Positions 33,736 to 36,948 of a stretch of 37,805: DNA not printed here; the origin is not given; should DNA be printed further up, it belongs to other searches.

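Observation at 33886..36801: Two complete PilB/GspE secretion ATPases fused into one polypeptide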

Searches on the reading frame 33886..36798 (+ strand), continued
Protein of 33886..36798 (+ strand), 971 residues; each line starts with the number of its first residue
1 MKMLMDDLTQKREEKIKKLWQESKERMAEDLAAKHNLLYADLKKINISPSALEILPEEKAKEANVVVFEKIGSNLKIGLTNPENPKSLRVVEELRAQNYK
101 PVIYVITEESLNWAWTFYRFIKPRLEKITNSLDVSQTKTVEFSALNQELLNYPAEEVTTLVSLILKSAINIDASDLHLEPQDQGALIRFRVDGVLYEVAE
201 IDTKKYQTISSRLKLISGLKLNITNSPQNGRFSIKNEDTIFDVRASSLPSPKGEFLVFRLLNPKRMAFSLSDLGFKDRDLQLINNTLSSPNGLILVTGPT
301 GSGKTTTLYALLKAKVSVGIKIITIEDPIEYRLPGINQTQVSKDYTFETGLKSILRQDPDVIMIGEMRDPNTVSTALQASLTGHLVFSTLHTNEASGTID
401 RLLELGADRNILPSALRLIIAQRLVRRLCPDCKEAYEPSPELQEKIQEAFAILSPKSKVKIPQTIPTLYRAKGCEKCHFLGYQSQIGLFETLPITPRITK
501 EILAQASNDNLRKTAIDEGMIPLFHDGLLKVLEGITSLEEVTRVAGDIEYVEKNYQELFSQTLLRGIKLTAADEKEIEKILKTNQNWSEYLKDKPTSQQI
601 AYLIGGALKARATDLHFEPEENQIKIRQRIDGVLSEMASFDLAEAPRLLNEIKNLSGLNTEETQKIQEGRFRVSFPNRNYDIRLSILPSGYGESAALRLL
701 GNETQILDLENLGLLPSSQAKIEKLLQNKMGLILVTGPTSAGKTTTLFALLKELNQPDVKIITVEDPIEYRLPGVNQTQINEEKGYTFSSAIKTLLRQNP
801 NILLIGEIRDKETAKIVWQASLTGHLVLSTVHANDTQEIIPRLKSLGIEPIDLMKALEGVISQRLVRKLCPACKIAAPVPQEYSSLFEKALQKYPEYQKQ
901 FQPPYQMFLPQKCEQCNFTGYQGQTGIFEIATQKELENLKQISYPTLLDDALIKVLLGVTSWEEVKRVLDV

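Call 7: find_homologous_proteins(query=window:33886-36798:+, max_evalue=1e-10)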
Query window:33886-36798:+ (971 aa): 8000 proteins with E <= 1e-10 among 8000 candidates; the best 120 are listed.
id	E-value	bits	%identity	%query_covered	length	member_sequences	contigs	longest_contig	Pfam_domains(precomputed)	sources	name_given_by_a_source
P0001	0.0e+0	2129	100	100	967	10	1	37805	PF13173.13,PF05157.21,PF13086.13,PF00437.27,PF13604.13,PF13401.13,PF13238.13,PF03215.22,PF25199.2,PF20720.4,PF13191.13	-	-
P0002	0.0e+0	1632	75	100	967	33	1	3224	PF13173.13,PF05157.21,PF00437.27,PF13604.13,PF13555.13,PF13401.13,PF03215.22,PF25199.2,PF20720.4,PF13191.13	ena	-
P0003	0.0e+0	1625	74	100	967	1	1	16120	PF13173.13,PF00437.27,PF13604.13,PF13555.13,PF13401.13,PF03215.22,PF25199.2,PF20720.4,PF13191.13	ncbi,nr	ncbi:MAG: type II/IV secretion system protein [Parcubacteria group bacterium]|nr:type II/IV secretio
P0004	0.0e+0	1624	75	100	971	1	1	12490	PF13173.13,PF05157.21,PF00437.27,PF13604.13,PF13555.13,PF13401.13,PF03215.22,PF25199.2,PF20720.4,PF13191.13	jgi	-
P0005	0.0e+0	1606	73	100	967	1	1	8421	PF13173.13,PF05157.21,PF06414.19,PF00437.27,PF13401.13,PF03215.22,PF25199.2,PF20720.4,PF13191.13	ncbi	ncbi:MAG: GspE/PulE family protein [Minisyncoccia bacterium]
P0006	0.0e+0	1596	73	100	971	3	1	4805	PF00225.30,PF13173.13,PF00437.27,PF13604.13,PF13555.13,PF13401.13,PF01637.25,PF03215.22,PF13191.13,PF05157.21,PF25199.2,PF20720.4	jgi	-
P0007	0.0e+0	1589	73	100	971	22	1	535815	PF13173.13,PF05157.21,PF00437.27,PF13604.13,PF13555.13,PF13401.13,PF01637.25,PF03215.22,PF25199.2,PF20720.4,PF13191.13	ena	-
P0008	0.0e+0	1583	73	100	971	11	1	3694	PF13173.13,PF05157.21,PF00437.27,PF13604.13,PF13555.13,PF13401.13,PF03215.22,PF25199.2,PF20720.4,PF13191.13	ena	-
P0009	0.0e+0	1515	68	100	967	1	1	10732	PF13173.13,PF05157.21,PF00437.27,PF13604.13,PF13401.13,PF03215.22,PF25199.2,PF20720.4,PF13191.13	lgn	-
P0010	0.0e+0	1431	66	100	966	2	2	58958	PF13173.13,PF05157.21,PF00437.27,PF13604.13,PF13555.13,PF13401.13,PF13238.13,PF03215.22,PF25199.2,PF20720.4,PF13191.13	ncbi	ncbi:MAG: GspE/PulE family protein [Minisyncoccia bacterium]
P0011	0.0e+0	1431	66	100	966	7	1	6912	PF13173.13,PF05157.21,PF00437.27,PF13604.13,PF13555.13,PF13401.13,PF13238.13,PF03215.22,PF25199.2,PF20720.4,PF13191.13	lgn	-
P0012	0.0e+0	1429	66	100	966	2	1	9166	PF03205.21,PF13173.13,PF05157.21,PF00437.27,PF13604.13,PF13555.13,PF13401.13,PF03215.22,PF25199.2,PF20720.4,PF13191.13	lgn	-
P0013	0.0e+0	1393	63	98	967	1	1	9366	PF13173.13,PF05157.21,PF06414.19,PF00437.27,PF13604.13,PF25199.2,PF20720.4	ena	-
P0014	0.0e+0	1375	63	100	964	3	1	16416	PF13173.13,PF05157.21,PF13086.13,PF00437.27,PF13401.13,PF25199.2,PF20720.4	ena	-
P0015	0.0e+0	1372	63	100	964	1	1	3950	PF13173.13,PF05157.21,PF13086.13,PF00437.27,PF13604.13,PF13401.13,PF25199.2,PF20720.4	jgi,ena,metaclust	metaclust:\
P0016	0.0e+0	1368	62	100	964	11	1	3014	PF13173.13,PF05157.21,PF00437.27,PF13604.13,PF13401.13,PF25199.2,PF20720.4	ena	-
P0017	0.0e+0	1366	62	100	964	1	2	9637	PF13173.13,PF05157.21,PF13086.13,PF00437.27,PF13604.13,PF13401.13,PF01637.25,PF25199.2,PF20720.4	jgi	-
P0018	0.0e+0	1366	62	100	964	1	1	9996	PF13173.13,PF05157.21,PF13086.13,PF00437.27,PF13604.13,PF13401.13,PF25199.2,PF20720.4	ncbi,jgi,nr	ncbi:MAG TPA: GspE/PulE family protein [Candidatus Paceibacterota bacterium]|nr:GspE/PulE family pro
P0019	0.0e+0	1366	62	100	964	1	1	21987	PF13173.13,PF05157.21,PF13086.13,PF00437.27,PF13604.13,PF13401.13,PF25199.2,PF20720.4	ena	-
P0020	0.0e+0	1365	62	100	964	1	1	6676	PF13173.13,PF05157.21,PF13086.13,PF00437.27,PF13604.13,PF13401.13,PF25199.2,PF20720.4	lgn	-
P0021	0.0e+0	1363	62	100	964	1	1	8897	PF13173.13,PF05157.21,PF13086.13,PF00437.27,PF13604.13,PF13401.13,PF25199.2,PF20720.4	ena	-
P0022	0.0e+0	1361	62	100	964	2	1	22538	PF13173.13,PF05157.21,PF00437.27,PF13604.13,PF13401.13,PF25199.2,PF20720.4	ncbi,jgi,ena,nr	ncbi:MAG TPA: GspE/PulE family protein [Candidatus Paceibacterota bacterium]|nr:GspE/PulE family pro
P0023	0.0e+0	1359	62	100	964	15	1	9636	PF13173.13,PF05157.21,PF13086.13,PF00437.27,PF13604.13,PF13401.13,PF25199.2,PF20720.4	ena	-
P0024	0.0e+0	1358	62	100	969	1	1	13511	PF13173.13,PF05157.21,PF00265.25,PF00437.27,PF13604.13,PF13555.13,PF13401.13,PF03215.22,PF25199.2,PF20720.4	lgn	-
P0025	0.0e+0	1358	62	100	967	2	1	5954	PF13173.13,PF05157.21,PF13086.13,PF00270.36,PF00437.27,PF13604.13,PF13401.13,PF25199.2,PF04851.22,PF20720.4,PF13191.13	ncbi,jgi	ncbi:MAG: GspE/PulE family protein [Candidatus Paceibacterota bacterium]|jgi:type II secretory ATPas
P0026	0.0e+0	1354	62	100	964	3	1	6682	PF13173.13,PF05157.21,PF00437.27,PF13604.13,PF13401.13,PF25199.2,PF20720.4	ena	-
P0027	0.0e+0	1352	62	100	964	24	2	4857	PF13173.13,PF05157.21,PF00437.27,PF13604.13,PF13401.13,PF01580.25,PF01637.25,PF25199.2,PF20720.4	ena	-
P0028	0.0e+0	1351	62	100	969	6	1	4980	PF13173.13,PF05157.21,PF00437.27,PF13604.13,PF13555.13,PF13401.13,PF25199.2,PF04851.22,PF20720.4,PF13191.13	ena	-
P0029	0.0e+0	1346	62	99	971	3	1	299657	PF05157.21,PF06414.19,PF00437.27,PF13604.13,PF13401.13,PF03215.22,PF25199.2,PF20720.4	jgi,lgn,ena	-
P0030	0.0e+0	1344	61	100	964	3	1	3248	PF13173.13,PF05157.21,PF00437.27,PF13604.13,PF13401.13,PF03215.22,PF25199.2,PF20720.4,PF13191.13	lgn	-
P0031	0.0e+0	1343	62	100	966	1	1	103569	PF13173.13,PF05157.21,PF13086.13,PF00437.27,PF13604.13,PF13555.13,PF13401.13,PF13238.13,PF03215.22,PF25199.2,PF20720.4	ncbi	-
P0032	0.0e+0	1343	61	100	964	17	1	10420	PF13173.13,PF05157.21,PF06414.19,PF00270.36,PF00437.27,PF13604.13,PF13401.13,PF01637.25,PF03215.22,PF25199.2,PF20720.4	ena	-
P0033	0.0e+0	1342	61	100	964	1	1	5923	PF13173.13,PF05157.21,PF13086.13,PF00437.27,PF13604.13,PF13401.13,PF25199.2,PF20720.4,PF13191.13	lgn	-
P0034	0.0e+0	1341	61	100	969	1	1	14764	PF13173.13,PF05157.21,PF00437.27,PF13604.13,PF13401.13,PF25199.2,PF04851.22,PF20720.4,PF13191.13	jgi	jgi:type IV pilus assembly protein PilB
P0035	0.0e+0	1340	61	100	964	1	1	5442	PF13173.13,PF05157.21,PF13086.13,PF00437.27,PF13604.13,PF13401.13,PF25199.2,PF20720.4,PF13191.13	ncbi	-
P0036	0.0e+0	1339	61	100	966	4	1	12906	PF13173.13,PF06414.19,PF00437.27,PF13604.13,PF13555.13,PF00004.36,PF13401.13,PF03215.22,PF25199.2,PF20720.4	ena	-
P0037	0.0e+0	1336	61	100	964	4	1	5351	PF13173.13,PF05157.21,PF13086.13,PF00270.36,PF00437.27,PF13604.13,PF13401.13,PF03215.22,PF25199.2,PF20720.4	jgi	-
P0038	0.0e+0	1336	61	100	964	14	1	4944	PF13173.13,PF05157.21,PF00437.27,PF13401.13,PF03215.22,PF25199.2,PF20720.4,PF13191.13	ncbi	-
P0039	0.0e+0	1328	63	100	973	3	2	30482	PF13173.13,PF00437.27,PF13604.13,PF13555.13,PF13401.13,PF25199.2,PF20720.4,PF13191.13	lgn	-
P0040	0.0e+0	1321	60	100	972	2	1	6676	PF13173.13,PF05157.21,PF00437.27,PF13555.13,PF13401.13,PF03215.22,PF25199.2,PF20720.4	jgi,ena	-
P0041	0.0e+0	1317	60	100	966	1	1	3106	PF13173.13,PF05157.21,PF00437.27,PF13604.13,PF13401.13,PF03215.22,PF25199.2,PF20720.4,PF13191.13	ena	-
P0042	0.0e+0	1317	60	100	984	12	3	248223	PF13173.13,PF00270.36,PF00437.27,PF13604.13,PF13555.13,PF13401.13,PF01637.25,PF03215.22,PF13191.13,PF05157.21,PF06414.19,PF25199.2,PF20720.4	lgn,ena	-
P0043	0.0e+0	1314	61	99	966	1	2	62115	PF13173.13,PF00437.27,PF13604.13,PF13555.13,PF00004.36,PF13401.13,PF03215.22,PF13191.13,PF05157.21,PF06414.19,PF25199.2,PF20720.4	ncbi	ncbi:MAG: GspE/PulE family protein [Minisyncoccia bacterium]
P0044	0.0e+0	1304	60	99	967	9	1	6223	PF13173.13,PF05157.21,PF06414.19,PF00437.27,PF13604.13,PF13401.13,PF25199.2,PF20720.4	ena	-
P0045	0.0e+0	1301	60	100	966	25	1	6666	PF13173.13,PF05157.21,PF00437.27,PF13604.13,PF13401.13,PF25199.2,PF20720.4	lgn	-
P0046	0.0e+0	1291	62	99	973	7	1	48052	PF13173.13,PF00437.27,PF13604.13,PF13555.13,PF13401.13,PF25199.2,PF20720.4,PF13191.13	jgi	-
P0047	0.0e+0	1290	58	100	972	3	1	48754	PF13173.13,PF05157.21,PF00437.27,PF13604.13,PF13555.13,PF13401.13,PF03215.22,PF25199.2,PF20720.4,PF13191.13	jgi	-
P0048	0.0e+0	1284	61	100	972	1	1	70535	PF13173.13,PF05157.21,PF00437.27,PF13604.13,PF13555.13,PF13401.13,PF03215.22,PF25199.2,PF20720.4,PF13191.13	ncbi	ncbi:MAG: GspE/PulE family protein [Minisyncoccia bacterium]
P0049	0.0e+0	1282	58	99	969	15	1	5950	PF13173.13,PF05157.21,PF00437.27,PF03215.22,PF25199.2,PF20720.4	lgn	-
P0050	0.0e+0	1277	58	99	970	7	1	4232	PF13173.13,PF05157.21,PF13407.13,PF00437.27,PF13604.13,PF13555.13,PF13401.13,PF03215.22,PF25199.2,PF20720.4,PF13191.13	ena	-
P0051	0.0e+0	1272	60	100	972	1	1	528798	PF13173.13,PF05157.21,PF00437.27,PF13604.13,PF13555.13,PF13401.13,PF03215.22,PF25199.2,PF20720.4,PF13191.13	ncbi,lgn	-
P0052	0.0e+0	1271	59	99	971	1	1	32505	PF13173.13,PF13086.13,PF00437.27,PF13604.13,PF13555.13,PF13401.13,PF03215.22,PF04851.22,PF13191.13,PF05157.21,PF01580.25,PF25199.2,PF20720.4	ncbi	-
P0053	0.0e+0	1259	58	99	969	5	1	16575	PF13173.13,PF06414.19,PF00437.27,PF13604.13,PF13401.13,PF25199.2,PF20720.4,PF13191.13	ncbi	-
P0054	0.0e+0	1256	59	100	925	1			PF13173.13,PF05157.21,PF13086.13,PF00437.27,PF13604.13,PF13401.13,PF25199.2,PF20720.4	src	-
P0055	0.0e+0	1255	57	100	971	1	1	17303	PF13173.13,PF05157.21,PF00437.27,PF13555.13,PF13401.13,PF03215.22,PF25199.2,PF20720.4,PF13191.13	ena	-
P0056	0.0e+0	1245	58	99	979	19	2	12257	PF13173.13,PF05157.21,PF00437.27,PF13604.13,PF13555.13,PF13401.13,PF01637.25,PF03215.22,PF25199.2,PF20720.4,PF13191.13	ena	-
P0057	0.0e+0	1077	52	100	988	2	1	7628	PF13173.13,PF05157.21,PF00437.27,PF13401.13,PF03215.22,PF25199.2,PF20720.4,PF13191.13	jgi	-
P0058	0.0e+0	1044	50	100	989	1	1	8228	PF13173.13,PF00437.27,PF13401.13,PF25199.2,PF20720.4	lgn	-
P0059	0.0e+0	1030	51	99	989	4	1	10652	PF13173.13,PF00437.27,PF13401.13,PF03215.22,PF25199.2,PF20720.4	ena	-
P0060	0.0e+0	1012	51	99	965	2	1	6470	PF13086.13,PF00437.27,PF13604.13,PF13555.13,PF13401.13,PF03215.22,PF05157.21,PF06414.19,PF00005.34,PF01580.25,PF25199.2,PF20720.4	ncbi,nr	ncbi:MAG: GspE/PulE family protein [Candidatus Parcubacteria bacterium]|nr:GspE/PulE family protein 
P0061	5.3e-293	993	47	99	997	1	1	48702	PF13173.13,PF05157.21,PF00437.27,PF13555.13,PF13401.13,PF01637.25,PF25199.2,PF20720.4,PF13191.13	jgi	-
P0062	2.4e-292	991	47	99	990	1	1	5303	PF05157.21,PF00437.27,PF13604.13,PF13401.13,PF25199.2,PF20720.4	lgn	-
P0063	3.3e-291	987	48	99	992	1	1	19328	PF05157.21,PF16796.12,PF00437.27,PF13604.13,PF13401.13,PF25199.2,PF20720.4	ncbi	-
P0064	7.8e-289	979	40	99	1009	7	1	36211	PF13173.13,PF00437.27,PF13604.13,PF13555.13,PF00004.36,PF13401.13,PF03215.22,PF13191.13,PF00005.34,PF12775.14,PF25199.2,PF20720.4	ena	-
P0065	2.0e-285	968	43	98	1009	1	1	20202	PF13173.13,PF05157.21,PF00437.27,PF13604.13,PF13555.13,PF00004.36,PF13401.13,PF01637.25,PF25199.2,PF20720.4,PF13191.13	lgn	-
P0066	7.8e-284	962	48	99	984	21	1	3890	PF13173.13,PF05157.21,PF00437.27,PF13401.13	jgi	jgi:type II secretory ATPase GspE/PulE/Tfp pilus assembly ATPase PilB-like protein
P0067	1.2e-281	955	41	98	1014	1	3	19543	PF13173.13,PF13086.13,PF00437.27,PF13555.13,PF00004.36,PF13401.13,PF01637.25,PF07728.21,PF03215.22,PF04851.22,PF13191.13,PF05157.21,PF24883.3,PF00005.34,PF12775.14,PF25199.2,PF20720.4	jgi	-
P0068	1.3e-280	952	40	99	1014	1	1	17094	PF13173.13,PF13086.13,PF00437.27,PF13555.13,PF00004.36,PF13401.13,PF01637.25,PF07728.21,PF03215.22,PF04851.22,PF13191.13,PF05157.21,PF02492.26,PF01935.24,PF00005.34,PF12775.14,PF25199.2,PF20720.4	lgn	-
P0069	2.1e-278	945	40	99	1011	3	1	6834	PF13173.13,PF00437.27,PF13604.13,PF13555.13,PF00004.36,PF13401.13,PF01637.25,PF04851.22,PF05157.21,PF00005.34,PF12775.14,PF25199.2,PF20720.4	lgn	-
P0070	2.5e-278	944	46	99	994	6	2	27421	PF00225.30,PF13173.13,PF05157.21,PF16796.12,PF00437.27,PF12775.14,PF00004.36,PF13401.13,PF01637.25,PF25199.2,PF20720.4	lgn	-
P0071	1.5e-277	942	42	99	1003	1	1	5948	PF13173.13,PF05157.21,PF00437.27,PF13604.13,PF13555.13,PF13401.13,PF03215.22,PF25199.2,PF04851.22,PF20720.4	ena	-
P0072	4.4e-277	940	48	99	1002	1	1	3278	PF13173.13,PF05157.21,PF00437.27,PF13555.13,PF13401.13,PF25199.2,PF20720.4,PF13191.13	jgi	jgi:type IV pilus assembly protein PilB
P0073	1.5e-274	932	44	97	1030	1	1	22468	PF13173.13,PF00437.27,PF13604.13,PF13555.13,PF00004.36,PF13401.13,PF01637.25,PF04851.22,PF13191.13,PF05157.21,PF02492.26,PF00005.34,PF12775.14,PF25199.2,PF20720.4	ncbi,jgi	jgi:type IV pilus assembly protein PilB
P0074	2.8e-273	928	45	100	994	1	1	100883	PF00225.30,PF13173.13,PF00437.27,PF13604.13,PF12775.14,PF13555.13,PF13401.13,PF25199.2,PF20720.4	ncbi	-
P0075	1.7e-271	922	47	99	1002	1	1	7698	PF13173.13,PF05157.21,PF00437.27,PF13555.13,PF13401.13,PF01637.25,PF25199.2,PF20720.4,PF13191.13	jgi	jgi:type II secretory ATPase GspE/PulE/Tfp pilus assembly ATPase PilB-like protein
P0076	1.4e-270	919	40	99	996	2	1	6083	PF13173.13,PF00437.27,PF13604.13,PF12775.14,PF13555.13,PF13401.13,PF25199.2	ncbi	-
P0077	1.4e-270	919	40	99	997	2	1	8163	PF13173.13,PF16796.12,PF00437.27,PF13604.13,PF00005.34,PF12775.14,PF13555.13,PF13401.13,PF25199.2,PF04851.22,PF20720.4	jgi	-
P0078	1.7e-270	918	41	99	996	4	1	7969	PF13173.13,PF00437.27,PF13604.13,PF12775.14,PF13555.13,PF13401.13,PF25199.2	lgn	-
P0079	1.7e-270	918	42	99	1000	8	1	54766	PF13173.13,PF00437.27,PF13604.13,PF13555.13,PF13401.13,PF01637.25,PF04851.22,PF13191.13,PF02492.26,PF00005.34,PF12775.14,PF25199.2,PF20720.4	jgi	jgi:type IV pilus assembly protein PilB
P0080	1.3e-269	915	42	99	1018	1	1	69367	PF13173.13,PF00437.27,PF13604.13,PF13555.13,PF00004.36,PF13401.13,PF14532.13,PF01637.25,PF04851.22,PF13191.13,PF05157.21,PF00005.34,PF12775.14,PF01580.25,PF25199.2,PF20720.4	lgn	-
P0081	5.5e-269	913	42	99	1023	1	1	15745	PF13173.13,PF00437.27,PF01443.25,PF13604.13,PF13555.13,PF13401.13,PF14532.13,PF01637.25,PF04851.22,PF13191.13,PF05157.21,PF06414.19,PF00005.34,PF12775.14,PF01580.25,PF25199.2,PF20720.4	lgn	-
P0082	2.0e-268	911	47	99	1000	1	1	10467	PF13173.13,PF00437.27,PF13604.13,PF13555.13,PF00004.36,PF13401.13,PF04851.22,PF13191.13,PF02492.26,PF00005.34,PF12775.14,PF25199.2,PF20720.4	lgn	-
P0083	7.1e-268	910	46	99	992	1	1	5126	PF00225.30,PF13173.13,PF00437.27,PF13604.13,PF12775.14,PF13401.13,PF01637.25,PF25199.2,PF20720.4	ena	-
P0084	2.7e-267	908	46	99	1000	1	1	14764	PF13173.13,PF05157.21,PF00437.27,PF13555.13,PF13401.13,PF25199.2,PF20720.4,PF13191.13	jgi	jgi:type II secretory ATPase GspE/PulE/Tfp pilus assembly ATPase PilB-like protein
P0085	1.5e-266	905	42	99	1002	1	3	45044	PF13173.13,PF16796.12,PF00437.27,PF13604.13,PF13555.13,PF00004.36,PF13401.13,PF01637.25,PF03215.22,PF04851.22,PF13191.13,PF02492.26,PF00005.34,PF12775.14,PF25199.2,PF20720.4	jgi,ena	-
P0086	7.0e-266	903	44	99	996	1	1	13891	PF00225.30,PF13173.13,PF00437.27,PF13604.13,PF00005.34,PF12775.14,PF13401.13,PF01637.25,PF25199.2,PF20720.4,PF13191.13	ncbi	-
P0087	1.4e-265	902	46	99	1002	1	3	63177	PF13173.13,PF05157.21,PF00437.27,PF13555.13,PF13401.13,PF01637.25,PF25199.2,PF20720.4,PF13191.13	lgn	-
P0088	5.6e-265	900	44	99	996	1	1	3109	PF00225.30,PF13173.13,PF00437.27,PF13604.13,PF00005.34,PF12775.14,PF13401.13,PF01637.25,PF25199.2,PF20720.4,PF13191.13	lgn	-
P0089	8.6e-265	899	42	98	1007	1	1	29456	PF13173.13,PF05157.21,PF00437.27,PF13604.13,PF00005.34,PF12775.14,PF13555.13,PF13401.13,PF25199.2,PF04851.22,PF20720.4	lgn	-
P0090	1.5e-263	895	46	99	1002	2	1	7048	PF13173.13,PF05157.21,PF00437.27,PF13555.13,PF00004.36,PF13401.13,PF25199.2,PF20720.4,PF13191.13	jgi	jgi:type II secretory ATPase GspE/PulE/Tfp pilus assembly ATPase PilB-like protein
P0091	1.8e-263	895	41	98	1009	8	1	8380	PF13173.13,PF05157.21,PF00437.27,PF13604.13,PF13555.13,PF13401.13,PF01637.25,PF25199.2,PF20720.4,PF13191.13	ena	-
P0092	4.1e-263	894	41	99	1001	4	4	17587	PF13173.13,PF00437.27,PF13604.13,PF13555.13,PF13401.13,PF13191.13,PF05157.21,PF02492.26,PF00005.34,PF12775.14,PF13476.13,PF25199.2,PF20720.4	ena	-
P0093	1.7e-262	892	45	99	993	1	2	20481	PF00225.30,PF13173.13,PF00270.36,PF00437.27,PF13604.13,PF12775.14,PF13401.13,PF01637.25,PF25199.2,PF20720.4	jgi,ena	-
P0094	2.6e-262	891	45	99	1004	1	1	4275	PF13173.13,PF00437.27,PF13604.13,PF13555.13,PF00004.36,PF13401.13,PF04851.22,PF13191.13,PF05157.21,PF02492.26,PF00005.34,PF12775.14,PF25199.2,PF20720.4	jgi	jgi:type II secretory ATPase GspE/PulE/Tfp pilus assembly ATPase PilB-like protein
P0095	6.8e-262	890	43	98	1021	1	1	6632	PF13173.13,PF00437.27,PF13604.13,PF13555.13,PF00004.36,PF13401.13,PF01637.25,PF04851.22,PF13191.13,PF07724.21,PF00005.34,PF12775.14,PF25199.2,PF20720.4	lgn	-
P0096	1.8e-261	888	46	99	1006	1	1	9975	PF13173.13,PF05157.21,PF00437.27,PF00004.36,PF13401.13,PF25199.2,PF20720.4,PF13191.13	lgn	-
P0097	5.1e-261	887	43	99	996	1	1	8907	PF13173.13,PF00437.27,PF13604.13,PF13245.13,PF13555.13,PF00004.36,PF13401.13,PF01637.25,PF04851.22,PF13191.13,PF05157.21,PF00005.34,PF25199.2,PF20720.4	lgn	-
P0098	6.8e-261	887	47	99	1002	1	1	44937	PF13173.13,PF05157.21,PF16796.12,PF00437.27,PF13555.13,PF13401.13,PF01637.25,PF25199.2,PF20720.4,PF13191.13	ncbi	-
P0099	8.3e-261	886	41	99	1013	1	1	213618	PF13173.13,PF13086.13,PF00437.27,PF13604.13,PF13245.13,PF13555.13,PF00004.36,PF13401.13,PF01637.25,PF03215.22,PF04851.22,PF13191.13,PF02492.26,PF01935.24,PF00005.34,PF12775.14,PF25199.2,PF20720.4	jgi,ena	-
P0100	9.0e-260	883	42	99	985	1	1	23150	PF13173.13,PF00437.27,PF13604.13,PF05872.19,PF13555.13,PF00004.36,PF13401.13,PF04851.22,PF13191.13,PF02492.26,PF00005.34,PF12775.14,PF25199.2,PF20720.4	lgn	-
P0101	3.6e-259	881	44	99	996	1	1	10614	PF00225.30,PF13173.13,PF00437.27,PF13604.13,PF00005.34,PF12775.14,PF13401.13,PF01637.25,PF25199.2,PF20720.4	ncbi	-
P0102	1.1e-258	879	45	98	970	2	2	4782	PF00225.30,PF13173.13,PF00437.27,PF01935.24,PF12775.14,PF13401.13,PF01637.25,PF25199.2,PF20720.4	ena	-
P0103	2.2e-258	878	41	99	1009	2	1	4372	PF13173.13,PF00437.27,PF13604.13,PF13555.13,PF13401.13,PF01637.25,PF04851.22,PF13191.13,PF05157.21,PF02492.26,PF01935.24,PF00005.34,PF12775.14,PF25199.2,PF20720.4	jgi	jgi:type IV pilus assembly protein PilB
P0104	1.4e-257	876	39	99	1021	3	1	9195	PF13173.13,PF00437.27,PF13604.13,PF13555.13,PF00004.36,PF13401.13,PF04851.22,PF05157.21,PF00005.34,PF12775.14,PF25199.2,PF20720.4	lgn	-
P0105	7.7e-257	873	42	99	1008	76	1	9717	PF13173.13,PF00437.27,PF13604.13,PF13555.13,PF00004.36,PF13401.13,PF03215.22,PF04851.22,PF13191.13,PF02492.26,PF00005.34,PF12775.14,PF25199.2,PF20720.4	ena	-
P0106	1.2e-256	873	41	99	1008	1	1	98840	PF13173.13,PF00437.27,PF13662.13,PF13604.13,PF13245.13,PF13555.13,PF00004.36,PF13401.13,PF04851.22,PF13191.13,PF02492.26,PF00005.34,PF12775.14,PF25199.2,PF20720.4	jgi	jgi:type IV pilus assembly protein PilB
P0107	1.4e-256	872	43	99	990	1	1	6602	PF13173.13,PF00437.27,PF13604.13,PF00005.34,PF13555.13,PF13401.13,PF25199.2,PF20720.4,PF13191.13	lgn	-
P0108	1.5e-256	872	41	99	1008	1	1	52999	PF13173.13,PF00270.36,PF00437.27,PF13604.13,PF13245.13,PF13555.13,PF00004.36,PF13401.13,PF04851.22,PF13191.13,PF05157.21,PF02492.26,PF01935.24,PF00005.34,PF12775.14,PF13476.13,PF25199.2,PF20720.4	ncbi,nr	ncbi:MAG: GspE/PulE family protein [Patescibacteria group bacterium]|nr:GspE/PulE family protein [Pa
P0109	3.2e-256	871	41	98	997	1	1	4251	PF13173.13,PF00437.27,PF13604.13,PF00005.34,PF13555.13,PF00004.36,PF13401.13,PF01637.25,PF25199.2,PF20720.4,PF13191.13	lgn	-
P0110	2.8e-255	868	41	99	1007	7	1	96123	PF13173.13,PF16796.12,PF00437.27,PF13604.13,PF00004.36,PF13401.13,PF01637.25,PF04851.22,PF13191.13,PF02492.26,PF01935.24,PF00005.34,PF12775.14,PF25199.2,PF20720.4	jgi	jgi:type II secretory ATPase GspE/PulE/Tfp pilus assembly ATPase PilB-like protein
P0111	4.0e-255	867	41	99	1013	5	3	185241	PF13173.13,PF00437.27,PF13555.13,PF00004.36,PF13401.13,PF14532.13,PF01637.25,PF07728.21,PF03215.22,PF04851.22,PF13191.13,PF05157.21,PF00005.34,PF12775.14,PF25199.2,PF20720.4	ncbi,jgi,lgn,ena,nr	ncbi:MAG: GspE/PulE family protein [Candidatus Moranbacteria bacterium]|jgi:type IV pilus assembly p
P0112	6.1e-255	867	42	98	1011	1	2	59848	PF13173.13,PF05157.21,PF02492.26,PF00437.27,PF12775.14,PF13555.13,PF00004.36,PF13401.13,PF25199.2,PF04851.22,PF20720.4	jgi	-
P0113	9.9e-255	866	40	99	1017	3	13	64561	PF13173.13,PF03266.22,PF00437.27,PF13604.13,PF13245.13,PF13555.13,PF13401.13,PF01637.25,PF04851.22,PF13191.13,PF02492.26,PF24883.3,PF00005.34,PF12775.14,PF13476.13,PF25199.2,PF20720.4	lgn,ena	-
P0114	1.2e-254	866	43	98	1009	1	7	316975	PF13173.13,PF05157.21,PF00437.27,PF13555.13,PF13401.13,PF01637.25,PF25199.2,PF20720.4,PF13191.13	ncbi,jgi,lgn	jgi:type IV pilus assembly protein PilB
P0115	2.1e-254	865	41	99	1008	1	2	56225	PF13173.13,PF00437.27,PF13662.13,PF13604.13,PF13555.13,PF00004.36,PF13401.13,PF04851.22,PF13191.13,PF05157.21,PF02492.26,PF00005.34,PF12775.14,PF25199.2,PF20720.4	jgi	jgi:type IV pilus assembly protein PilB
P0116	2.1e-254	865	41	99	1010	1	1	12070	PF13173.13,PF03266.22,PF00437.27,PF13662.13,PF13604.13,PF13245.13,PF13555.13,PF00004.36,PF13401.13,PF01637.25,PF04851.22,PF13191.13,PF02492.26,PF01935.24,PF00005.34,PF12775.14,PF25199.2,PF20720.4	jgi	jgi:type II secretory ATPase GspE/PulE/Tfp pilus assembly ATPase PilB-like protein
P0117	2.6e-254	865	43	96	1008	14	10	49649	PF13173.13,PF16796.12,PF00437.27,PF13604.13,PF13555.13,PF00004.36,PF13401.13,PF04851.22,PF13191.13,PF02492.26,PF12775.14,PF25199.2,PF20720.4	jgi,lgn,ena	jgi:type IV pilus assembly protein PilB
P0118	4.9e-254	864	41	98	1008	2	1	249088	PF13173.13,PF00437.27,PF13604.13,PF13555.13,PF00004.36,PF13401.13,PF01637.25,PF04851.22,PF13191.13,PF02492.26,PF01935.24,PF00005.34,PF12775.14,PF25199.2,PF20720.4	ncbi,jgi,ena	ncbi:MAG: GspE/PulE family protein [Patescibacteria group bacterium]|jgi:type IV pilus assembly prot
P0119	1.0e-253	863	42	96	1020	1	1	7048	PF03205.21,PF13173.13,PF05157.21,PF00437.27,PF13604.13,PF12775.14,PF13555.13,PF13401.13,PF25199.2,PF04851.22,PF20720.4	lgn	-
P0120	1.1e-253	863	41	99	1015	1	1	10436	PF13173.13,PF13086.13,PF00437.27,PF13604.13,PF13245.13,PF13555.13,PF00004.36,PF13401.13,PF13238.13,PF01637.25,PF03215.22,PF04851.22,PF13191.13,PF02492.26,PF01935.24,PF00005.34,PF12775.14,PF25199.2,PF20720.4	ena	-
